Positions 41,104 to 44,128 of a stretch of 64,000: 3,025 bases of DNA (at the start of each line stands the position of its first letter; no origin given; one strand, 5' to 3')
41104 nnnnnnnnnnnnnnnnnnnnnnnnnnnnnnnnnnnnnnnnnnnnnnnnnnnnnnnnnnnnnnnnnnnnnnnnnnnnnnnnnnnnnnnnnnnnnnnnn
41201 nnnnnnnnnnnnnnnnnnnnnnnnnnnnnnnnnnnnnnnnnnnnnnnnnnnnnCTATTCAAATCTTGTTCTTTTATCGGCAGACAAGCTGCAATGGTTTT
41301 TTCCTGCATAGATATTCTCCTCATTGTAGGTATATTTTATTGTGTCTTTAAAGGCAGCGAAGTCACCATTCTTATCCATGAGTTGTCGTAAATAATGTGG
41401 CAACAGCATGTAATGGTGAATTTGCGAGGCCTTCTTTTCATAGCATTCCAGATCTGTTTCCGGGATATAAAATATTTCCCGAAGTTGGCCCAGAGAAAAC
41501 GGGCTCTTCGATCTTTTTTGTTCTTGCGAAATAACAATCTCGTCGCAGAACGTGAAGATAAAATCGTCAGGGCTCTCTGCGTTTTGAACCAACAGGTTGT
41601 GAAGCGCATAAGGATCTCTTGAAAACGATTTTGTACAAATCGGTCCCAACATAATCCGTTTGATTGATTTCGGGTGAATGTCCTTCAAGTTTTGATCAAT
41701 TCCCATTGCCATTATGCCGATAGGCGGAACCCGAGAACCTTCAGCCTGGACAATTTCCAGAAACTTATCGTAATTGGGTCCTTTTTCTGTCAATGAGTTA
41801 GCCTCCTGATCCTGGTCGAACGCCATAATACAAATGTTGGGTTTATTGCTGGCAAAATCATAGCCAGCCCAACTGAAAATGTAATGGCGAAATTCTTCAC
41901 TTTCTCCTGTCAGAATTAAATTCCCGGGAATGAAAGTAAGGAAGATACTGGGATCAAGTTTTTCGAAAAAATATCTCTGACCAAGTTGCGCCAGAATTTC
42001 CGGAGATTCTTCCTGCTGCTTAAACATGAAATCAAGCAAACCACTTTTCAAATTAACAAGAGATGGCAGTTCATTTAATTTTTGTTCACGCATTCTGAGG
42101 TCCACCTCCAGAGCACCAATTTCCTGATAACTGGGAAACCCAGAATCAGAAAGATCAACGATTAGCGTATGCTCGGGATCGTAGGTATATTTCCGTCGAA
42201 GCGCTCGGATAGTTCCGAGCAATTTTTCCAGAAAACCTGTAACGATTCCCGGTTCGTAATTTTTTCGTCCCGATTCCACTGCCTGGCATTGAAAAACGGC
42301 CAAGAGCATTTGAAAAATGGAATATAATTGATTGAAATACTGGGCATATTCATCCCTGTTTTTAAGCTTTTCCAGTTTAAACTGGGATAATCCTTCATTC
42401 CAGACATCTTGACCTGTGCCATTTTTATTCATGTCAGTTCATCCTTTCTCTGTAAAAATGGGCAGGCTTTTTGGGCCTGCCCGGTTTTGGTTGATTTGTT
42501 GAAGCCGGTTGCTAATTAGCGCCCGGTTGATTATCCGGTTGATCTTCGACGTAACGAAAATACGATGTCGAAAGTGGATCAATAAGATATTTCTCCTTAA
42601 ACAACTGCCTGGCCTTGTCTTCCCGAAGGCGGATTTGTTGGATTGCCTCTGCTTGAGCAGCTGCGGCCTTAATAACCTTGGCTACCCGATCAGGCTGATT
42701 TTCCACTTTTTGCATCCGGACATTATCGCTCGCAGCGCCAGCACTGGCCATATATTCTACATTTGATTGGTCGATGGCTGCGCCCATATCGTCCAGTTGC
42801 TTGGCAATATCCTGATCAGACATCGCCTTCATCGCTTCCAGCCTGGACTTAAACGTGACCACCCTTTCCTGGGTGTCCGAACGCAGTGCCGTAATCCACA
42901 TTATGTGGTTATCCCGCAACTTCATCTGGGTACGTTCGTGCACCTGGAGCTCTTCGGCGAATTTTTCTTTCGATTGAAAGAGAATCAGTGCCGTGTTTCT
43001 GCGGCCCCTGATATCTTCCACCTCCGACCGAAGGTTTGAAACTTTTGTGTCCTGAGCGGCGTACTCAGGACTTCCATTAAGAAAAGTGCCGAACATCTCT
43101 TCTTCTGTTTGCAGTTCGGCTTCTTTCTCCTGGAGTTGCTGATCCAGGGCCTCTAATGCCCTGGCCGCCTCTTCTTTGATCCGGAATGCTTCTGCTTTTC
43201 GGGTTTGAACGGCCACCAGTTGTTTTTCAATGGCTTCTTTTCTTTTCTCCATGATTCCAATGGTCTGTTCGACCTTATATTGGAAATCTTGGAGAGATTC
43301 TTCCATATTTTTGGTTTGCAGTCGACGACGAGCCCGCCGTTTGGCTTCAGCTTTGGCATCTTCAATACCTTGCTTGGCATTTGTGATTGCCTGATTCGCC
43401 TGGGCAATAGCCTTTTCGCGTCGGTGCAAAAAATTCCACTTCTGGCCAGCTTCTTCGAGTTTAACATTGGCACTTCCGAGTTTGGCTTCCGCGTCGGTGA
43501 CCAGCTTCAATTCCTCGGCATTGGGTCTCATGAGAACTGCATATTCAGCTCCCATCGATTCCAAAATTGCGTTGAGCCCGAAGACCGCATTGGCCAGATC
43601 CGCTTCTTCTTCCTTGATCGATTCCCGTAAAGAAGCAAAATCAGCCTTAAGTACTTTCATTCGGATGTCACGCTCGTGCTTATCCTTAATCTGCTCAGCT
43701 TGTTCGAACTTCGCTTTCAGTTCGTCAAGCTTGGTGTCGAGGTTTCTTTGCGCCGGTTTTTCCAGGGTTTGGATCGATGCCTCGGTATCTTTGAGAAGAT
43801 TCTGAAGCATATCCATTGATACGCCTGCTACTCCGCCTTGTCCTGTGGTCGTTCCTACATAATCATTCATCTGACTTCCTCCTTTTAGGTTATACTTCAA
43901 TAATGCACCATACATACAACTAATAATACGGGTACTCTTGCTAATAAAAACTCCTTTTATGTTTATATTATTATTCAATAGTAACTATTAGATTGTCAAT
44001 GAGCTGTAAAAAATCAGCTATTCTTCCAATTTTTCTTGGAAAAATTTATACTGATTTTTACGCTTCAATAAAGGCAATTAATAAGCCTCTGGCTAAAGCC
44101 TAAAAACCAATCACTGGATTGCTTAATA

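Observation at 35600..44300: ~8.7 kb high-GC island with six unknown genes (membrane proteins, AAA+ ATPase, coiled-coil protein) bounded by terminators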

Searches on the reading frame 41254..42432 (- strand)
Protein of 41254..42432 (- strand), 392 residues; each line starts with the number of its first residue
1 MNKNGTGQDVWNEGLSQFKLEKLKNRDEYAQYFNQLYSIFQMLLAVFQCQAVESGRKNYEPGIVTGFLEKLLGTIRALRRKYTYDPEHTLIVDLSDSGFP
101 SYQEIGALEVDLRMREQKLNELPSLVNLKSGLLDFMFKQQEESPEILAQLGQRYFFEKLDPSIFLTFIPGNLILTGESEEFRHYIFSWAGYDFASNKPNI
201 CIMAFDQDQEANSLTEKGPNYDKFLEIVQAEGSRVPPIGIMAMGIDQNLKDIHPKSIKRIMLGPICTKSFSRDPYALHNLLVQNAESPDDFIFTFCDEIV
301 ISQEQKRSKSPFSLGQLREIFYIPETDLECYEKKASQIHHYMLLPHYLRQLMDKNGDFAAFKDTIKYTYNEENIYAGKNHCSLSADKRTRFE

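Call 3: search_protein_families(library=pfam, proteins=[window:41254-42432:-], max_evalue=0.1)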
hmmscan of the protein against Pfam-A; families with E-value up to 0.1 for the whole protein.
window:41254-42432:- (392 aa): 0 families

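Call 4: search_protein_families(library=padloc, proteins=[window:41254-42432:-], max_evalue=0.1)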
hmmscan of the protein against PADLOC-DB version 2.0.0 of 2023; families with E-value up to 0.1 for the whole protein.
window:41254-42432:- (392 aa): 0 families

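Call 5: search_protein_families(library=ncbifam, proteins=[window:41254-42432:-], max_evalue=0.1)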
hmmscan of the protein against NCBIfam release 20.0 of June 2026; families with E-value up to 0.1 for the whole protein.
window:41254-42432:- (392 aa): 0 families

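Call 6: search_protein_families(library=phrogs, proteins=[window:41254-42432:-], max_evalue=0.1)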
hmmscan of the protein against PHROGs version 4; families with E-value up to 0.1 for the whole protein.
window:41254-42432:- (392 aa): 0 families

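Call 29: search_solved_structures(query=A4, max_evalue=10)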
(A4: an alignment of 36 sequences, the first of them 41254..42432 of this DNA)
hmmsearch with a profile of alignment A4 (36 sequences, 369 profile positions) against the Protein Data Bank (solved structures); distinct sequences matched with E-value up to 10: 0.
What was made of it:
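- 41254..42432 (-): g5: 392-aa protein of unknown family. N-terminal helical hairpin and helices (28-158), then an alpha/beta domain with very long strands (167-370). Its 3' end overlaps the start of g4. No PDB sequence match (call 29).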

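Call 38: find_homologous_proteins(query=window:41254-42432:-, max_evalue=0.00001)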
Query window:41254-42432:- (392 aa): 22 proteins with E <= 0.00001 among 1960 candidates.
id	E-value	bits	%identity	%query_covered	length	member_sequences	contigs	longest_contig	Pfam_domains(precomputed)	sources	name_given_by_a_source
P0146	7.8e-266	899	100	100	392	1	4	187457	-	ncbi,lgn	ncbi:MAG: hypothetical protein WAV31_00325 [Candidatus Moraniibacteriota bacterium]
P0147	7.2e-107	376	50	89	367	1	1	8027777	-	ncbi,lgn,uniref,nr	ncbi:hypothetical protein [Desulfonema magnum]|uniref:Uncharacterized protein n=1 Tax=Desulfonema ma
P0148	2.1e-104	368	49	89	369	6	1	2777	-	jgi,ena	-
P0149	2.3e-100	355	47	92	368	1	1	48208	-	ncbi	-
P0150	2.9e-99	351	48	87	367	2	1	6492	-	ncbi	-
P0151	1.3e-93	332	46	91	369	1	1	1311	-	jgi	jgi:hypothetical protein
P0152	3.3e-93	331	45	91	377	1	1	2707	-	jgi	-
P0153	4.9e-93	331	46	91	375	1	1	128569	-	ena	-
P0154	3.9e-92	328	46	96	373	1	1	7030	-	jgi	jgi:hypothetical protein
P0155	7.8e-92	327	47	90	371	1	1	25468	-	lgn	-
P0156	1.7e-91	326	44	91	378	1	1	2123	-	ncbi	-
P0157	3.5e-91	324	44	91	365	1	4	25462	-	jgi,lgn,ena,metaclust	metaclust:\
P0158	1.9e-90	322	43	96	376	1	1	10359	-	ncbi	-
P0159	2.0e-90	322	45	93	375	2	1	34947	-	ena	-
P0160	1.1e-88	316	45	90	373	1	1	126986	-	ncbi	-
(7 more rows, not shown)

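Call 50: predict_structure(alignment_id=A8)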
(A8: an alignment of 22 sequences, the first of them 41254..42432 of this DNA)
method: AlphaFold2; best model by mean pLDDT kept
length: 392 residues; sequences in the alignment: 22
mean_pLDDT: 83.1   pTM: 0.82
mean pLDDT of the five models: 83.1, 80.5, 79.7, 76.0, 66.8
residues with pLDDT >= 90: 180; 70-90: 153; 50-70: 35; < 50: 24
segments of 3 or more residues with pLDDT < 50: 1-8, 377-392
pLDDT, mean of each block of 10 residues (from residue 1): 42 58 76 85 79 70 88 85 74 72 87 92 94 93 89 89 87 94 96 87 96 92 95 86 92 95 88 89 90 94 85 78 94 95 91 84 88 53 31 31
secondary structure, 60 per line:
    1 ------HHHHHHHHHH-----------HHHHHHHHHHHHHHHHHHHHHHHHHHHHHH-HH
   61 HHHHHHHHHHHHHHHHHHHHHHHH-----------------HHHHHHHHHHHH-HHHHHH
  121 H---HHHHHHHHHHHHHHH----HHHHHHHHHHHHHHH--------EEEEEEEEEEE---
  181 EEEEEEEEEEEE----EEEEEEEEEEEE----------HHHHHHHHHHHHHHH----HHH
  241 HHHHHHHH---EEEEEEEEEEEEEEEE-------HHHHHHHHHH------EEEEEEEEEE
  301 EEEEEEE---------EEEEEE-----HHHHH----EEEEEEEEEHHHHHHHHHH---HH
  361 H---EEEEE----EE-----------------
elements in order: H7-16 H28-57 H59-84 H102-113 H115-121 H125-139 H144-158 E167-177 E181-192 E197-208 H219-233 H238-248 E252-267 H275-284 E291-307 E317-322 H328-332 E337-345 H346-355 E365-369
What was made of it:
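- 41254..42432 (-): AF2 pLDDT 83, pTM 0.82 (call 50).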

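Call 55: find_encoding_contigs(protein=P0147, flank=10000, max_places=1)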
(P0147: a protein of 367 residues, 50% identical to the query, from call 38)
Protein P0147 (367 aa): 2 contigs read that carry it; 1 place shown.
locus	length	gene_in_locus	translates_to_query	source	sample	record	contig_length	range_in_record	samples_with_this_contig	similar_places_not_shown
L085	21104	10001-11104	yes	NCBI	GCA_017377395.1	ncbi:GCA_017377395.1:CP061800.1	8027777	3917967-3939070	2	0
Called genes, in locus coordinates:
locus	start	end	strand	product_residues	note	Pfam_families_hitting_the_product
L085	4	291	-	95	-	PF04977:DivIC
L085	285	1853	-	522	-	PF03023:MurJ, PF01554:MatE, PF13440:Polysacc_synt_3 (weak)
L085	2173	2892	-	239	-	PF21948:LplA-B_cat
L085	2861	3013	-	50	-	-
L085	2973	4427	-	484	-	PF02347:GDC-P, PF00266:Aminotran_5, PF21478:GcvP2_C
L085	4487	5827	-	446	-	PF02347:GDC-P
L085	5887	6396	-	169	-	PF01597:GCV_H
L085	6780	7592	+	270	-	PF00497:SBP_bac_3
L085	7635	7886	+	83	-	-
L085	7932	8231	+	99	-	-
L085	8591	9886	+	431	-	-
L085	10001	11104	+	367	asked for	-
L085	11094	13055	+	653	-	PF00004:AAA (weak)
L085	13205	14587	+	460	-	PF20343:DUF6638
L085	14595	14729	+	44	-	-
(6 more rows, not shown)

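Call 63: fold_search(model_id=the predicted structure, library=pdb)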
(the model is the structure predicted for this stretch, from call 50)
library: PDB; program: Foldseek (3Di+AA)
matches with E <= 10: 216; with E <= 0.001: 0
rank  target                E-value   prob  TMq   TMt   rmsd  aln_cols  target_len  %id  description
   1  3rga                  3.1e-01  0.06  0.11  0.14  18.7       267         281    8  Crystal structure of epoxide hydrolase for polyether lasalocid A biosynthesis (released 2012-03-07)
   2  5tod_D                3.6e-01  0.06  0.09  0.20  18.6       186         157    8  Transmembrane protein 24 SMP domain (released 2017-03-01)
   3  5tod_F                5.0e-01  0.06  0.09  0.20  18.6       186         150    8  Transmembrane protein 24 SMP domain (released 2017-03-01)
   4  7c5y_B                5.9e-01  0.04  0.09  0.07  27.6       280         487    8  Crystal structure of the iota-carbonic anhydrase from eukaryotic microalga complexed with iodide (released 2021-04-28)
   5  5tod_E                6.3e-01  0.05  0.09  0.20  18.6       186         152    8  Transmembrane protein 24 SMP domain (released 2017-03-01)
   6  5tod_A                8.7e-01  0.04  0.09  0.20  19.4       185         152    7  Transmembrane protein 24 SMP domain (released 2017-03-01)
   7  3szi_B                9.2e-01  0.03  0.07  0.18  16.3       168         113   10  Structure of apo shwanavidin (P21 form) (released 2012-04-25)
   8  7c5x_A                9.7e-01  0.03  0.09  0.07  26.0       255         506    8  Crystal structure of the iota-carbonic anhydrase from eukaryotic microalga complexed with bicarbonate (released 2021-04-28)
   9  9sob_Q                1.0e+00  0.06  0.11  0.12  17.0       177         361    8  Structural Model of the Nuclear Pore Complex in Arabidopsis thaliana (released 2025-11-05)
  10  3szi_L                1.1e+00  0.03  0.07  0.18  16.4       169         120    8  Structure of apo shwanavidin (P21 form) (released 2012-04-25)
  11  5tod_C                1.2e+00  0.04  0.09  0.21  18.8       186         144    8  Transmembrane protein 24 SMP domain (released 2017-03-01)
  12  7qoo_P                1.2e+00  0.04  0.11  0.17  19.8       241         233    9  Structure of the human inner kinetochore CCAN complex (released 2022-06-08)
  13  8up1_A                1.3e+00  0.07  0.14  0.15  18.9       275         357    8  CryoEM Structure of Allosterically Switchable De Novo Protein sr322, In Closed State without Effector Peptide (released 2024-08-14)
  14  7zw0_sj               1.4e+00  0.14  0.09  0.23  11.2        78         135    8  FAP-80S Complex - Rotated state (released 2022-10-05)
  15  4lrm_B                1.6e+00  0.08  0.09  0.11   7.8        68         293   15  EGFR D770_N771insNPG in complex with PD168393 (released 2014-01-15)
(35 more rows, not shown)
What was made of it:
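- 41254..42432 (-): Foldseek best E 0.31 (call 63).
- The g5 C-terminal domain gives weak, non-significant Foldseek resemblances to cup-shaped ligand-binding folds: SMP, NTF2 and SnoaL, with probability 0.16 or below (call 63).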

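Call 84: find_encoding_contigs(protein=P0146, flank=10000, max_places=4)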
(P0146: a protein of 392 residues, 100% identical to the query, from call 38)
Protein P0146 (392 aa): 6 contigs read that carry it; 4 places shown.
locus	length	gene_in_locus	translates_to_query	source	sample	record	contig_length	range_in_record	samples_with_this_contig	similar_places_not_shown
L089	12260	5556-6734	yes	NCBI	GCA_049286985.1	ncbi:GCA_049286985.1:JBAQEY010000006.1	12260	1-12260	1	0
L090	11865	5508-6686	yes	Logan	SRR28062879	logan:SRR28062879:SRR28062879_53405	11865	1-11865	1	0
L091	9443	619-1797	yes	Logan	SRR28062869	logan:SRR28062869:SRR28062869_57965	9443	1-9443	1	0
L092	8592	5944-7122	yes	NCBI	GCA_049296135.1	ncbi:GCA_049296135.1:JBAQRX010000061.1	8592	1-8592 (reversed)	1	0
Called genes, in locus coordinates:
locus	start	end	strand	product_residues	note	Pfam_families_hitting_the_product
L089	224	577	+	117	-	-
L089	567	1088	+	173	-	-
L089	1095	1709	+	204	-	-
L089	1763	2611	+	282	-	PF01790:LGT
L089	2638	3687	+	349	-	-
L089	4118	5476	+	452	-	-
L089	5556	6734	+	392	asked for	-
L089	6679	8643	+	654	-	PF00004:AAA (weak)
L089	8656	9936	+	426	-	PF20343:DUF6638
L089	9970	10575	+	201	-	-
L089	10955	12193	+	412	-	-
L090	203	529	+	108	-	-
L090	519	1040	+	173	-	-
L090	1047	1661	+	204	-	-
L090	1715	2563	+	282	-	PF01790:LGT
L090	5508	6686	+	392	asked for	-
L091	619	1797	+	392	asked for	-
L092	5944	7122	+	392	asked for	-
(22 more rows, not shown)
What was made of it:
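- The same insertion is found with identical g5 protein on six contigs (four loci examined, from four samples or assemblies) (call 84).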

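Call 114: search_protein_families(library=pfam, alignment_id=A4, max_evalue=0.1)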
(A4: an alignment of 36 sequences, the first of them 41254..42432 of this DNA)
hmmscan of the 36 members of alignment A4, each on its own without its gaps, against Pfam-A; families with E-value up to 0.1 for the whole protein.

A. member 1, window:41254-42432:- (392 aa): 0 families

B. families by the number of members that match (of 36 scanned): 9 families
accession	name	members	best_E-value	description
PF22280.2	VtrC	1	0.0057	VtrC lipocalin-like domain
PF09432.15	THP2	1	0.017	Tho complex subunit THP2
PF21771.2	CFAP58_CC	1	0.034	CFAP58 central coiled coil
PF14930.12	Qn_am_d_aII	1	0.037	Quinohemoprotein amine dehydrogenase, alpha subunit domain II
PF12707.14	DUF3804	1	0.038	Protein of unknown function (DUF3804)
PF16805.11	Trans_coact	1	0.043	Phage late-transcription coactivator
PF02481.21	DNA_processg_A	1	0.058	DNA recombination-mediator protein A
PF18604.6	PreAtp-grasp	1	0.059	Pre ATP-grasp domain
PF12637.14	TSCPD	1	0.073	TSCPD domain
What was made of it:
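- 41254..42432 (-): No Pfam match in 36 family members (calls 3, 114).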

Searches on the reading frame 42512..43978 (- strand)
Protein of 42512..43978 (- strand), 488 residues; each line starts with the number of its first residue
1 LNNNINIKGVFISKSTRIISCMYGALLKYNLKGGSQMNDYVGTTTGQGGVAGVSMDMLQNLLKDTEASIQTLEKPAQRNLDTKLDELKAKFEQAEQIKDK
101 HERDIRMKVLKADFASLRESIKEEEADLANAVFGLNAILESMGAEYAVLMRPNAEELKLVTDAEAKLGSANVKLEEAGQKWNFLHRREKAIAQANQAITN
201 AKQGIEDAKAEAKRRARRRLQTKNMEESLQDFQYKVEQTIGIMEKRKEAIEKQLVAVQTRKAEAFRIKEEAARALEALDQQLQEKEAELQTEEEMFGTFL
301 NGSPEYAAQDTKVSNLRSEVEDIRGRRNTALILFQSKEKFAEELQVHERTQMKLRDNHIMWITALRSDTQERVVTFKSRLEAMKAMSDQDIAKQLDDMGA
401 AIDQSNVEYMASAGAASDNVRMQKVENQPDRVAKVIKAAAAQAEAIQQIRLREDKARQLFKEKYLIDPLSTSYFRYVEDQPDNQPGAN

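Call 3: search_protein_families(library=pfam, proteins=[window:42512-43978:-], max_evalue=0.1)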
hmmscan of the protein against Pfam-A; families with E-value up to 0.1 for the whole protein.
window:42512-43978:- (488 aa): 1 family
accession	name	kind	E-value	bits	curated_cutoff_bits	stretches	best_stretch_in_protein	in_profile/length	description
PF04513.17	Baculo_PEP_C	-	0.015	15.7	38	0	224-321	17-102/140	Baculovirus polyhedron envelope protein, PEP, C terminus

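Call 4: search_protein_families(library=padloc, proteins=[window:42512-43978:-], max_evalue=0.1)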
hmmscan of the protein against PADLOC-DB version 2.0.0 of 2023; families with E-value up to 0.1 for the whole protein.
window:42512-43978:- (488 aa): 0 families

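Call 5: search_protein_families(library=ncbifam, proteins=[window:42512-43978:-], max_evalue=0.1)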
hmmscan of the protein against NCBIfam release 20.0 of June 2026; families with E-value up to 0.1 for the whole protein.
window:42512-43978:- (488 aa): 2 families
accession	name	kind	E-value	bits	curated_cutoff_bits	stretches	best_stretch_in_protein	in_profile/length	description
TIGR02168.1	SMC_prok_B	equivalog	0.00093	17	567.35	1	55-296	255-500/1181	chromosome segregation protein SMC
NF002366.0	PRK01346.1-3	equivalog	0.016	13.9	624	1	352-438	281-365/405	hypothetical protein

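Call 6: search_protein_families(library=phrogs, proteins=[window:42512-43978:-], max_evalue=0.1)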
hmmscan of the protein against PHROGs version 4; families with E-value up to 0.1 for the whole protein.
window:42512-43978:- (488 aa): 2 families
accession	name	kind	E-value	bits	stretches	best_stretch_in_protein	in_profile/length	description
phrog_24331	-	unknown function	0.037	14.2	1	153-259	26-130/493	-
phrog_14177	-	unknown function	0.067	14.2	1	386-463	1-83/194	-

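Call 28: search_solved_structures(query=A3, max_evalue=10)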
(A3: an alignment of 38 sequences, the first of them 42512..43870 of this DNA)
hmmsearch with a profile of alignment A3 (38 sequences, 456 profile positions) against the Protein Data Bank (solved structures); distinct sequences matched with E-value up to 10: 5.
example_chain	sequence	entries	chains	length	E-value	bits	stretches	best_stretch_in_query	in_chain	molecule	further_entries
4zry_B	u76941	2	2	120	0.00051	22.4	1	188-259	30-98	Keratin, type II cytoskeletal 1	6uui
6emw_D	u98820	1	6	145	0.0071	18.6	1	148-248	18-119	ATP-dependent Clp protease ATP-binding subunit ClpC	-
8bd7_W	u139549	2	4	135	0.0079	18.4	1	177-255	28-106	Intraflagellar transport particle protein IFT20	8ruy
3tnu_B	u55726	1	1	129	0.022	17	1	187-255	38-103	Keratin, type II cytoskeletal 5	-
6jfv_B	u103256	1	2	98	0.04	16.1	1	187-255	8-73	Keratin, type II cytoskeletal 5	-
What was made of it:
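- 42512..43870 (-): g6: 452-aa alpha-helical coiled-coil protein, first gene of the operon. Heptad periodicity over residues 1-315. The most conserved part is a non-heptad C-terminal region (~295-400; FQSKE.F, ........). PDB profile hits only generic coiled coils (call 28).
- On ESCRT-III superfamily (Snf7 / PspA / Vipp1): The PDB profile search returns only keratin, IFT20 and ClpC coiled coils (call 28).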

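Call 31: search_protein_families(library=pfam, alignment_id=A3, max_evalue=0.01)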
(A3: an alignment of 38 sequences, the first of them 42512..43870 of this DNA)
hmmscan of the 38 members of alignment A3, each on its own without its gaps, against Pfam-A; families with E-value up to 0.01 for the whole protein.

A. member 1, window:42512-43870:- (452 aa): 0 families

B. families by the number of members that match (of 38 scanned): 4 families
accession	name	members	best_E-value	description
PF01983.22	CofC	8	0.00073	Guanylyl transferase CofC like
PF16535.10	T3SSipB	3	0.00014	Type III cell invasion protein SipB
PF12325.13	TMF_TATA_bd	2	0.0041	TATA element modulatory factor 1 TATA binding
PF05791.16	Bacillus_HBL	1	0.0027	Bacillus haemolytic enterotoxin (HBL)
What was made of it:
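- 42512..43870 (-): No PspA, Snf7 or TelA Pfam hit in 38 members (call 31).
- On ESCRT-III superfamily (Snf7 / PspA / Vipp1): None of the 38 g6 family members hits either family at E 0.01 or below (call 31).
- Closest known: ESCRT-III / Vps4. Different: g6 (452 aa) has no PspA_IM30 or Snf7 signature in 38 family members (call 31).
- g6 shows no sequence similarity to PspA/Vipp1, Snf7 or TelA (call 31). A few g6 homologues give very weak hits to pore-forming toxin families: T3SSipB in 3 of 38 and HBL in 1 of 38 (call 31).
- Tried and rejected: No Pfam hit in 38 members (call 31), and only generic coiled-coil PDB hits (call 28).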
